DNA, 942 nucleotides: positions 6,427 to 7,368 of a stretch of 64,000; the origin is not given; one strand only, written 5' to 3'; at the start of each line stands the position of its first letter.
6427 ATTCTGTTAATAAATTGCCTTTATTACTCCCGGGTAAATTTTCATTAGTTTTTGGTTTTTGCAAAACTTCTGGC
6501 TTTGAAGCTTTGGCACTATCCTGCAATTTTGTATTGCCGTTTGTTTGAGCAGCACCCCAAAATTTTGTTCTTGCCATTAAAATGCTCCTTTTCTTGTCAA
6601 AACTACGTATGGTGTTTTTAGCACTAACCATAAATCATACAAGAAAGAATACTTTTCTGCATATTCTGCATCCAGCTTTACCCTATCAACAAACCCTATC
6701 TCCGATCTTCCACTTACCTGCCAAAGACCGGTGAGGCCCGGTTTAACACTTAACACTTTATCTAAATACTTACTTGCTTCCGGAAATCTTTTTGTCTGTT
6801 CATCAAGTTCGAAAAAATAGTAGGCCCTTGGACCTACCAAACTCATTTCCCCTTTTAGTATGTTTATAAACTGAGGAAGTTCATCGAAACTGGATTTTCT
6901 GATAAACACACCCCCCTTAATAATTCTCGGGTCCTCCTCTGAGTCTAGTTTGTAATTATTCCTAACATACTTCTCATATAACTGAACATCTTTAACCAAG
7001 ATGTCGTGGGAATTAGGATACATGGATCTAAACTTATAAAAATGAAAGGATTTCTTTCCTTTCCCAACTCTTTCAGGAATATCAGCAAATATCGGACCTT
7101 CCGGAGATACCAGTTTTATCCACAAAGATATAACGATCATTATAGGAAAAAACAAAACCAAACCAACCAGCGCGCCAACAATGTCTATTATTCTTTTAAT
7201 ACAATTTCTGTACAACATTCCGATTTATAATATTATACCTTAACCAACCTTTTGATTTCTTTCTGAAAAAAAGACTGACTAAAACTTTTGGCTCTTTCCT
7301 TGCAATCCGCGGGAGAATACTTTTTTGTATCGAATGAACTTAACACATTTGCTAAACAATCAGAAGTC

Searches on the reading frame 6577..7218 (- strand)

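Call 8: search_protein_families(library=pfam, proteins=[window:6577-7218:-], max_evalue=0.001)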
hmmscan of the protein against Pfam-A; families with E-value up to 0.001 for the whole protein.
window:6577-7218:- (213 aa): 1 family
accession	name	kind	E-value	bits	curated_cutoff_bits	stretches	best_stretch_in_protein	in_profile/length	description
PF02397.22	Bac_transf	-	2.4e-55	187.3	27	1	8-207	1-178/179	Bacterial sugar transferase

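Call 49: search_protein_families(library=ncbifam, proteins=[window:6577-7218:-], max_evalue=0.001)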
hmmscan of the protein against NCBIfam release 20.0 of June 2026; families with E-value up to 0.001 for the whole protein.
window:6577-7218:- (213 aa): 10 families
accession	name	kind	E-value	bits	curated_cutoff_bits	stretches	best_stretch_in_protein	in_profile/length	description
TIGR03025.1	EPS_sugtrans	subfamily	3.7e-68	230.8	295.55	1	4-212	254-444/445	exopolysaccharide biosynthesis polyprenyl glycosylphosphotransferase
TIGR03022.1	WbaP_sugtrans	subfamily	3.8e-63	214.3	403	1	5-213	256-456/456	undecaprenyl-phosphate galactose phosphotransferase WbaP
NF052601.1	undeca_RfbP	equivalog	1.3e-57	194.8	330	1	4-210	41-239/244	undecaprenyl-phosphate galactose phosphotransferase family protein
TIGR03023.1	WcaJ_sugtrans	equivalog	2.3e-53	182.1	410.75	1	4-213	259-453/453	undecaprenyl-phosphate glucose phosphotransferase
NF041877.1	EPS_EpsZ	equivalog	2e-46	158.6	800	1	6-212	264-458/459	exopolysaccharide biosynthesis polyisoprenyl-phosphate hexose-1-phosphate transferase EpsZ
NF011751.0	PRK15204.1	equivalog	7.8e-42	143.5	907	1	6-213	278-476/476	undecaprenyl-phosphate galactose phosphotransferase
TIGR03013.1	EpsB_2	subfamily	5.3e-37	127.9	393.35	1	3-212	250-442/443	TIGR03013 family XrtA/PEP-CTERM system glycosyltransferase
NF007518.0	PRK10124.1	equivalog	5.8e-30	104.4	684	1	6-212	272-463/464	undecaprenyl-phosphate glucose phosphotransferase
NF050817.1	PolSacchBiosHfsE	equivalog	1.6e-29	103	750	1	4-203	268-456/467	polysaccharide biosynthesis protein HfsE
NF045514.1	glycotran_HepC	equivalog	7.2e-19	67.9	140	1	5-133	114-212/220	heterocyst development glycosyltransferase HepC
